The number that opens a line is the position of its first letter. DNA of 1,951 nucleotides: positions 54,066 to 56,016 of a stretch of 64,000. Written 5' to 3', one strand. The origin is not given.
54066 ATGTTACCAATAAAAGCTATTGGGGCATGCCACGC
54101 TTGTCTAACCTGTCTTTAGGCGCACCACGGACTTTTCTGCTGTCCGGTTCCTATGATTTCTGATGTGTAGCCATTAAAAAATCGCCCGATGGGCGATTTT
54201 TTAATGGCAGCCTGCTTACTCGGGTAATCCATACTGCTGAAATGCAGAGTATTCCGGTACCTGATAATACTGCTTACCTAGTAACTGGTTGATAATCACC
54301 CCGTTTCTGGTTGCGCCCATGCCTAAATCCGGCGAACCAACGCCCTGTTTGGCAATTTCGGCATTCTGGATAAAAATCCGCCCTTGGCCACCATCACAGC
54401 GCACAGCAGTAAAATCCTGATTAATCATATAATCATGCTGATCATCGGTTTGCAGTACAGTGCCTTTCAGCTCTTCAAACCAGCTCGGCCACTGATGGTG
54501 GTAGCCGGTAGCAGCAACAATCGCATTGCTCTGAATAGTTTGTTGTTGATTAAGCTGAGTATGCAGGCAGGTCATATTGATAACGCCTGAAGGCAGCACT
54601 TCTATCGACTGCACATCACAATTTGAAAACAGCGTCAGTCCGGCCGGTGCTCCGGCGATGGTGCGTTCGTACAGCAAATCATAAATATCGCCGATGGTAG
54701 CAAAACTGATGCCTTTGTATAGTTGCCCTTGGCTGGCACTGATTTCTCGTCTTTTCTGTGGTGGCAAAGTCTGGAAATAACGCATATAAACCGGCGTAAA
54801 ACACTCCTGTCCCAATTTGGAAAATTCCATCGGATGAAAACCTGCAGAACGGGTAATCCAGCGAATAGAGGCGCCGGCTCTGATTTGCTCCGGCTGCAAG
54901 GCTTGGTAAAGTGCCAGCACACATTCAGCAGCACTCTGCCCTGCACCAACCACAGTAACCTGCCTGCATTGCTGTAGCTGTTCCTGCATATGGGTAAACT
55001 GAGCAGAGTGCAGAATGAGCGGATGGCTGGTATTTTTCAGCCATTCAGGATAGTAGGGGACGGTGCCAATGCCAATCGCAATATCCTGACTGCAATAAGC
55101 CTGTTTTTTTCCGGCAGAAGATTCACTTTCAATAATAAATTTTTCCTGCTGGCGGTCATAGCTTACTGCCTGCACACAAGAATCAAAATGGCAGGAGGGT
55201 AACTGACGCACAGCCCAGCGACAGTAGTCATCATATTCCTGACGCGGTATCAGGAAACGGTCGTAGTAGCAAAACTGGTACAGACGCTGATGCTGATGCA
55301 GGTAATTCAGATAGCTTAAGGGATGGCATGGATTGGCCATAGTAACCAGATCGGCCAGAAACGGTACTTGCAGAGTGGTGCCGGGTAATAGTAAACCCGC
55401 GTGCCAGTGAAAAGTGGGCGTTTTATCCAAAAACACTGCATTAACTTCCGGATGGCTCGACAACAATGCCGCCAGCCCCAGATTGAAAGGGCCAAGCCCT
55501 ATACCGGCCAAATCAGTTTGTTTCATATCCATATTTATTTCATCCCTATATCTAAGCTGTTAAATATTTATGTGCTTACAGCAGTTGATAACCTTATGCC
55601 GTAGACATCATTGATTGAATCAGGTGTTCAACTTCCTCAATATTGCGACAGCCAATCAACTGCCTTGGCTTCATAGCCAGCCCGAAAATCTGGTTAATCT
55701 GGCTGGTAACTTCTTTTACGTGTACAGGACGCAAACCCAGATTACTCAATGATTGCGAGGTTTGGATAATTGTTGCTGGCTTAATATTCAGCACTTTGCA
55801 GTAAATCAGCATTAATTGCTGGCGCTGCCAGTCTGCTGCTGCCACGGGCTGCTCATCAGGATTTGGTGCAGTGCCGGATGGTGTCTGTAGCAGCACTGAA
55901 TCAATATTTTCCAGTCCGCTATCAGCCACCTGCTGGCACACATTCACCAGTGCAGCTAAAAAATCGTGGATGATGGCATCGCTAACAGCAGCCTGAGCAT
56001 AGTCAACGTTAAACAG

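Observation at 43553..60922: Anguibactin/acinetobactin-type siderophore locus with split NRPS architecture downstream of tRNA-Phe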

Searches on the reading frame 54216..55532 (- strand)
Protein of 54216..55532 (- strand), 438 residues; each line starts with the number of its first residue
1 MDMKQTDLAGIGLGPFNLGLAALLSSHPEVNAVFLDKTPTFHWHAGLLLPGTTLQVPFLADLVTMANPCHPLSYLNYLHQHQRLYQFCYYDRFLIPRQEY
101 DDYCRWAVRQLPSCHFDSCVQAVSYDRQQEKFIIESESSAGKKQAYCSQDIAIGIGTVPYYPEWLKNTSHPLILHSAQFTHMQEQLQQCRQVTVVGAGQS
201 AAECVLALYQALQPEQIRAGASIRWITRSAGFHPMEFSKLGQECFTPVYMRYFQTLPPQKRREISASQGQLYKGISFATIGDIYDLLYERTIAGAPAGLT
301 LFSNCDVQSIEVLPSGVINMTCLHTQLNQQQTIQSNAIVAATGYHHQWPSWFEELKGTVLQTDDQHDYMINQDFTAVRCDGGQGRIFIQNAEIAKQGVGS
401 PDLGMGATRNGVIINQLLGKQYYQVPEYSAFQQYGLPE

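Call 4: search_protein_families(library=pfam, proteins=[window:54216-55532:-])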
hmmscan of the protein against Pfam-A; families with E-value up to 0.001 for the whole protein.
window:54216-55532:- (438 aa): 2 families
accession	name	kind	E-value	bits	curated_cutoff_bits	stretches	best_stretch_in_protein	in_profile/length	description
PF13434.12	Lys_Orn_oxgnase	-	1.4e-107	360.2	21.3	1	6-346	3-339/339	L-lysine 6-monooxygenase/L-ornithine 5-monooxygenase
PF13738.12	Pyr_redox_3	-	2.1e-06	27.6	30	1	96-231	79-198/305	Pyridine nucleotide-disulphide oxidoreductase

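Call 5: search_protein_families(library=ncbifam, proteins=[window:54216-55532:-])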
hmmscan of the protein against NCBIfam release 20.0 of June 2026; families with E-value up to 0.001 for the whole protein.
window:54216-55532:- (438 aa): 4 families
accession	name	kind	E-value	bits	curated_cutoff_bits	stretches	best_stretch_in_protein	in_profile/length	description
TIGR04439.1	histamin_N_OH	equivalog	1e-228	759.3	700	1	7-436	1-431/431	putative histamine N-monooxygenase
NF004939.0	PRK06292.1-1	equivalog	9.6e-05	21.2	435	0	326-365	126-165/476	dihydrolipoyl dehydrogenase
NF058570.1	trimeth_mono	equivalog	0.00015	21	675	0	113-204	116-209/443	trimethylamine monooxygenase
NF003585.0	PRK05249.1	equivalog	0.00073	18.3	465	0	134-204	125-191/464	Si-specific NAD(P)(+) transhydrogenase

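Call 8: find_related_loci(query=window:54216-55532:-, collection=genome_contigs, flank=10000)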
Query window:54216-55532:- (438 aa) in genome_contigs; peptide patterns used: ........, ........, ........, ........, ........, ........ (x = any residue, [..] = any of these).
598 stretches matched a pattern (row limit reached: there are more); 587 encode a relative of the query (tblastn E <= 1e-3); the best 80 are kept; 80 distinct loci.
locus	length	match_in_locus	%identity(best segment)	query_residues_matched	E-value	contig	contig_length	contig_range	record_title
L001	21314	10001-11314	92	1-438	0e+0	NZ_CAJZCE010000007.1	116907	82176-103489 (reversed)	Snodgrassella gandavensis strain LMG 30236, whole genome shotgun sequence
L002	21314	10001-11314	100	1-438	0e+0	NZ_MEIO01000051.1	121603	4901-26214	Snodgrassella alvi strain WF3-3 1196083.65_ctg7180000001924, whole genome shotgun sequence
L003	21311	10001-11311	69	2-438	0e+0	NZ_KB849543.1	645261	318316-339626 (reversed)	Acinetobacter gerneri DSM 14967 = CIP 107464 = MTCC 9824 strain CIP 107464 acLZs-supercont1.36, whole genome shotgun seq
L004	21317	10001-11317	62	1-438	0e+0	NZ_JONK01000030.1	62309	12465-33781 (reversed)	Chromobacterium haemolyticum DSM 19808 BR71DRAFT_scaffold00027.27_C, whole genome shotgun sequence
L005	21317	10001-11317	62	1-438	0e+0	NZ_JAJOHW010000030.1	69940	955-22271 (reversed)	Chromobacterium aquaticum strain DSM 19852 contig_0000030, whole genome shotgun sequence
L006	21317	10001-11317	62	1-438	0e+0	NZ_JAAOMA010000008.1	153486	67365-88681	Chromobacterium fluminis strain HSC-31F16 NODE_8_length_153486_cov_20.323652, whole genome shotgun sequence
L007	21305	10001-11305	58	3-437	0e+0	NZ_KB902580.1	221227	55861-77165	Rhizobium giardinii bv. giardinii H152 A3AYDRAFT_scaffold_10.11, whole genome shotgun sequence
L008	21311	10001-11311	58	1-437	2e-176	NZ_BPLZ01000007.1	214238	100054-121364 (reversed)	Pseudomonas sp. NCCP-436 Sequence07, whole genome shotgun sequence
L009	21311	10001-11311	57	3-438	9e-172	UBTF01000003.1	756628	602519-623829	Rhizobiales bacterium isolate AFS034094 genome assembly, contig: contig_3, whole genome shotgun sequence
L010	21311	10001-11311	56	3-438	7e-172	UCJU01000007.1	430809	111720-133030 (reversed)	Rhizobiales bacterium isolate AFS092471 genome assembly, contig: contig_7, whole genome shotgun sequence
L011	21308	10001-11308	57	3-437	7e-179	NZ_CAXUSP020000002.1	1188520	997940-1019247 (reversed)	Pararhizobium sp. LjRoot235 LJR235c2, whole genome shotgun sequence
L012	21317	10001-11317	55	1-438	1e-164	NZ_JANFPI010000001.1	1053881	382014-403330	Ectorhizobium quercum strain BDR2-2 Scaffold1_1, whole genome shotgun sequence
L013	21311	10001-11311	56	3-438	5e-170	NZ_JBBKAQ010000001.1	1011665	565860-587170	Agrobacterium larrymoorei strain RIT_BL7 Contig_1_274.053, whole genome shotgun sequence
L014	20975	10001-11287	43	2-438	5e-112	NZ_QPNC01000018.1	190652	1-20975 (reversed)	Nocardiopsis sp. FIRDI 009 contig_18, whole genome shotgun sequence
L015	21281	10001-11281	42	3-436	3e-111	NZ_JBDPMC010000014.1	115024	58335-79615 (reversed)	Micromonospora sp. B11E3 B11E3_contig_14, whole genome shotgun sequence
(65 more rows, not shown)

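Call 17: search_protein_families(library=ncbifam, proteins=[L002:281-1156:-, L002:1095-2678:-, L002:2675-4276:-, L002:4332-5207:-, L002:5241-6893:-, L002:89-493:+], max_evalue=0.00001)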
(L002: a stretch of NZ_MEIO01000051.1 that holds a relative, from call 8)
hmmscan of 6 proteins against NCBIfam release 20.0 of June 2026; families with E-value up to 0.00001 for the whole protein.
L002:281-1156:- (291 aa): 4 families
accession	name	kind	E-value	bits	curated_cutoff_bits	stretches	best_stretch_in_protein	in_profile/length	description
NF007604.0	PRK10251.1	equivalog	7.9e-19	68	169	1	64-288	7-205/209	enterobactin synthase subunit EntD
NF042923.1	4PPT_Npt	exception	1.3e-13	50.7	370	1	102-245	31-164/223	4'-phosphopantetheinyl transferase Npt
NF050105.1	4PPT_PptT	exception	9.7e-11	41.4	365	1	103-245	35-166/220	4'-phosphopantetheinyl transferase PptT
TIGR00556.1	pantethn_trn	domain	1.9e-06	28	45.35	0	178-265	5-97/128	phosphopantetheine--protein transferase domain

L002:1095-2678:- (527 aa): 179 families (the best 25 are shown)
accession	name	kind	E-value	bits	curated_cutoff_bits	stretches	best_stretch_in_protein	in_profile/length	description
TIGR03375.1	type_I_sec_LssB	subfamily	3.8e-60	204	693.1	1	131-514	268-663/696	type I secretion system permease/ATPase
TIGR02868.1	CydC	equivalog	3.8e-59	200.7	329.05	1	143-512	145-529/530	thiol reductant ABC exporter subunit CydC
TIGR02857.1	CydD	equivalog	6.6e-58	196.9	435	1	51-515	39-519/529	thiol reductant ABC exporter subunit CydD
NF008364.0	PRK11160.1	equivalog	1.5e-52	179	630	1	140-513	149-535/575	heme ABC transporter ATP-binding protein/permease CydC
TIGR02204.1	MsbA_rel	hypoth_equivalog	2.6e-52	178.3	780.4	1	335-514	355-536/576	ABC transporter, permease/ATP-binding protein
TIGR02203.1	MsbA_lipidA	equivalog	9.7e-51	172.9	602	1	152-512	156-528/572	lipid A export permease/ATP-binding protein MsbA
TIGR01846.1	type_I_sec_HlyB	subfamily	8.1e-49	166.5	725.55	1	58-514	186-653/694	type I secretion system permease/ATPase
NF010178.0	PRK13657.1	equivalog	1.5e-47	162.4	733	1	339-514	354-531/588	glucan ABC transporter ATP-binding protein/ permease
TIGR03797.1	NHLM_micro_ABC2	equivalog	1.6e-45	155.9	709.4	1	142-512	265-644/686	NHLP bacteriocin export ABC transporter permease/ATPase subunit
NF045513.1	HepA_fam_ABC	equivalog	2.3e-44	151.9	725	1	58-512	98-568/610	heterocyst formation ABC transporter subunit HepA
TIGR01842.1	type_I_sec_PrtD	subfamily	4.5e-44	150.9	510.15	1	63-514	62-515/544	type I secretion system permease/ATPase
TIGR03796.1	NHLM_micro_ABC1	equivalog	5.6e-44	150.5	853.3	1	127-512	269-671/710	NHLP family bacteriocin export ABC transporter peptidase/permease/ATPase subunit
TIGR00958.1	3a01208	subfamily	2.2e-43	148.6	874.6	1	340-512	501-673/711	antigen peptide transporter 2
NF052233.1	CphA_assoc_ABC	equivalog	2.2e-41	142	880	1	338-513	526-703/766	cyanophycin metabolism-associated ABC transporter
TIGR01192.1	chvA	subfamily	4e-39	134.7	585.4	1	339-513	354-530/585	glucan export ABC transporter ATP-binding protein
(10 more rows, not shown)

L002:2675-4276:- (533 aa): 190 families (the best 25 are shown)
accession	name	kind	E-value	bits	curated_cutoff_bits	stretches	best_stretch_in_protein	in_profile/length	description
TIGR02857.1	CydD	equivalog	8.7e-61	206.4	435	1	30-526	18-529/529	thiol reductant ABC exporter subunit CydD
TIGR02868.1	CydC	equivalog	2.8e-55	187.9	329.05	1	79-513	76-529/530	thiol reductant ABC exporter subunit CydC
NF008364.0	PRK11160.1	equivalog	8.9e-44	150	630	1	79-527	83-548/575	heme ABC transporter ATP-binding protein/permease CydC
TIGR03608.1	L_ocin_972_ABC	subfamily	3.3e-39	134.5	254.85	1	331-524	1-204/206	putative bacteriocin export ABC transporter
TIGR03375.1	type_I_sec_LssB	subfamily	4.1e-38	131.1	693.1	1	130-528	269-676/696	type I secretion system permease/ATPase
NF008379.0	PRK11174.1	equivalog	1.2e-37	129.8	684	1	16-528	14-558/588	heme ABC transporter permease/ATP-binding protein CydD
TIGR02204.1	MsbA_rel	hypoth_equivalog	5.5e-37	127.7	780.4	1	62-528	64-549/576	ABC transporter, permease/ATP-binding protein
TIGR02203.1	MsbA_lipidA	equivalog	2.3e-36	125.5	602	1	75-527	74-542/572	lipid A export permease/ATP-binding protein MsbA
NF045513.1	HepA_fam_ABC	equivalog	2.7e-35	121.9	725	1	62-527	101-582/610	heterocyst formation ABC transporter subunit HepA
TIGR02211.1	LolD_lipo_ex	equivalog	9.9e-34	116.8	307.75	1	341-528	18-216/221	lipoprotein-releasing ABC transporter ATP-binding protein LolD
NF007601.2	PRK10247.1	equivalog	5.6e-32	110.9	292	1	329-524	2-202/204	iron efflux ABC transporter ATP-binding subunit FetA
NF010068.0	PRK13548.1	equivalog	9e-32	110.2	261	1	328-528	5-218/261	heme ABC transporter ATP-binding protein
TIGR02673.1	FtsE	equivalog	2.1e-31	109.3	264.85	1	339-524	13-207/214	cell division ATP-binding protein FtsE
NF010061.0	PRK13538.1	equivalog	2.5e-31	108.8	195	1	327-521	4-201/211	cytochrome c biogenesis heme-transporting ATPase CcmA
TIGR01842.1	type_I_sec_PrtD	subfamily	3e-31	108.6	510.15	1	74-528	64-528/544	type I secretion system permease/ATPase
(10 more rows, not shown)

L002:4332-5207:- (291 aa): 4 families
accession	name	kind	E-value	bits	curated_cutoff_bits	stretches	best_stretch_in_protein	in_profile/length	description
NF008517.0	PRK11440.1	equivalog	2.5e-10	40.6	195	1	25-207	3-184/188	hydrolase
TIGR03614.1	RutB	equivalog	1.4e-08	34.6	377.95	1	107-208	114-216/226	pyrimidine utilization protein B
NF041461.1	C_hydro_YcaC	equivalog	3.1e-06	26.8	310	0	25-230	4-184/201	isochorismate family cysteine hydrolase YcaC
NF050097.1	BiurAmidohydBiuH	equivalog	8e-06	25.5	370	0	108-205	115-212/221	biuret amidohydrolase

L002:5241-6893:- (550 aa): 101 families (the best 25 are shown)
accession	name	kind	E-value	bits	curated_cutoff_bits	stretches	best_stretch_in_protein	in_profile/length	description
NF008192.1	PRK10946.1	equivalog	7.1e-262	869.4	783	1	14-548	1-532/534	(2,3-dihydroxybenzoyl)adenylate synthase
TIGR02275.1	DHB_AMP_lig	equivalog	2.4e-249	828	723.55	1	16-542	2-526/526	(2,3-dihydroxybenzoyl)adenylate synthase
NF004837.0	PRK06187.1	subfamily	5.7e-88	295.4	476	1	39-547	10-524/531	long-chain-fatty-acid--CoA ligase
NF004758.0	PRK06087.1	equivalog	6.2e-86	288.9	736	1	21-546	8-536/548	medium-chain fatty-acid--CoA ligase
NF009233.0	PRK12583.1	subfamily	5.4e-66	223.1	832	2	194-544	197-549/558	fatty acid CoA ligase family protein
NF006182.0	PRK08316.1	subfamily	4.9e-65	220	663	1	39-547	13-519/523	fatty acyl-CoA synthetase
TIGR03208.1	cyc_hxne_CoA_lg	equivalog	8.6e-65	219.5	792.3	1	31-542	16-537/538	cyclohexanecarboxylate-CoA ligase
NF004511.1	PRK05852.1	equivalog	7.8e-61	206.2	650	1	40-544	2-503/505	FadD7 family fatty acid--CoA ligase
NF005801.1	PRK07656.1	equivalog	1.4e-59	202.1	657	1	41-542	5-500/500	FadD3 family acyl-CoA ligase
NF005676.0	PRK07470.1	equivalog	1.6e-59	201.9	774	1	39-547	22-531/544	acyl-CoA synthetase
NF005702.0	PRK07514.1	subfamily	9.6e-59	199.1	558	1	38-547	4-502/506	malonyl-CoA synthase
NF005714.0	PRK07529.1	subfamily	3.4e-57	194.2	632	1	61-544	62-575/640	acyl-CoA synthetase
NF005463.0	PRK07059.1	subfamily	7.8e-57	192.9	869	2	193-543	199-554/557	long-chain-fatty-acid--CoA ligase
NF006181.0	PRK08314.1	subfamily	1.8e-56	191.6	705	1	17-543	8-552/563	long-chain-fatty-acid--CoA ligase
NF004822.0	PRK06178.1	equivalog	7.9e-56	189.8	782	1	17-547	19-569/571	acyl-CoA synthetase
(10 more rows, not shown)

L002:89-493:+ (134 aa): 0 families

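Call 37: search_protein_families(library=pfam, proteins=[L003:3124-4269:-, L003:1357-2958:-], max_evalue=0.1)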
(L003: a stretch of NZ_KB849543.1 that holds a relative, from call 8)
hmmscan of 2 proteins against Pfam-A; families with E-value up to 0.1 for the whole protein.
L003:3124-4269:- (381 aa): 4 families
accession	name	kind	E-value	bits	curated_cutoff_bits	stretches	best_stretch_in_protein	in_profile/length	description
PF00282.25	Pyridoxal_deC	-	1.5e-23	83.6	27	1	106-313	141-356/375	Pyridoxal-dependent decarboxylase conserved domain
PF00155.27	Aminotran_1_2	-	4e-10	39.9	19.7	1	65-344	46-325/361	Aminotransferase class I and II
PF00266.25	Aminotran_5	-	2.4e-06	27.2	21.5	1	89-312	66-293/371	Aminotransferase class-V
PF03841.19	SelA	-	0.01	15.3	22.8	1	220-257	200-236/367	L-seryl-tRNA selenium transferase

L003:1357-2958:- (533 aa): 16 families
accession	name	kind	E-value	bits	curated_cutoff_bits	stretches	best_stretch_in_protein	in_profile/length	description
PF00005.33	ABC_tran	-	5.2e-29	102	25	1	346-483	2-137/137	ABC transporter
PF00664.28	ABC_membrane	-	2.8e-09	37.5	28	1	26-267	1-250/274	ABC transporter transmembrane region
PF03193.22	RsgA_GTPase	-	2.1e-05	24.9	30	1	327-387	79-138/174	RsgA GTPase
PF02463.25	SMC_N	-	3.6e-05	23.7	40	1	422-524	110-208/220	RecF/RecN/SMC N terminal domain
PF09818.15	ABC_ATPase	-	8.1e-05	22.2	23.2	1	456-508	159-211/283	P-loop domain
PF13304.12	AAA_21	-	0.00031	21.4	27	1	454-518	237-303/304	AAA domain, putative AbiEii toxin, Type IV TA system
PF13555.12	AAA_29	-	0.00095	19.3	27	1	345-372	12-39/61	P-loop containing region of AAA domain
PF13238.12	AAA_18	-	0.0031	18.4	29.4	0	359-376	2-19/128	AAA domain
PF25199.1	nSTAND_NTPase5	-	0.0047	17.2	34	0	353-376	39-62/145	Novel STAND NTPase 5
PF13173.12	AAA_14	-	0.0085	16.5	27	0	355-385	2-31/129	AAA domain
PF13401.12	AAA_22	-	0.01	16.6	27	1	356-418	6-33/130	AAA domain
PF13476.12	AAA_23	-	0.013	16.6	27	1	345-375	10-39/201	AAA domain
PF01637.24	ATPase_2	-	0.025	14.8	33.2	0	355-520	20-162/225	ATPase domain predominantly from Archaea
PF20703.3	nSTAND1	-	0.026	14.6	27.1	1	354-446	32-95/379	Novel STAND NTPase 1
PF20720.3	nSTAND3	-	0.057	13.6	27.2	0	346-376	8-38/155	Novel STAND NTPase 3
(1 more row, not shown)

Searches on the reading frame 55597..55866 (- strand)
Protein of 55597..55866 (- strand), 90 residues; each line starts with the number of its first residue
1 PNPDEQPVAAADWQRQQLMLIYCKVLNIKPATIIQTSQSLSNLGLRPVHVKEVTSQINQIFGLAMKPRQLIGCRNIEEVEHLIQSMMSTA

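Call 54: search_protein_families(library=pfam, proteins=[window:55597-55866:-], max_evalue=10)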
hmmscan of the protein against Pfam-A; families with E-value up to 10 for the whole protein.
seq(90 aa): 1 family
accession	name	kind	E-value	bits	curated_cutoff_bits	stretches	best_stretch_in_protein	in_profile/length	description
PF00550.31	PP-binding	-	1e-06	29.4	20.8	1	17-83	2-67/67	Phosphopantetheine attachment site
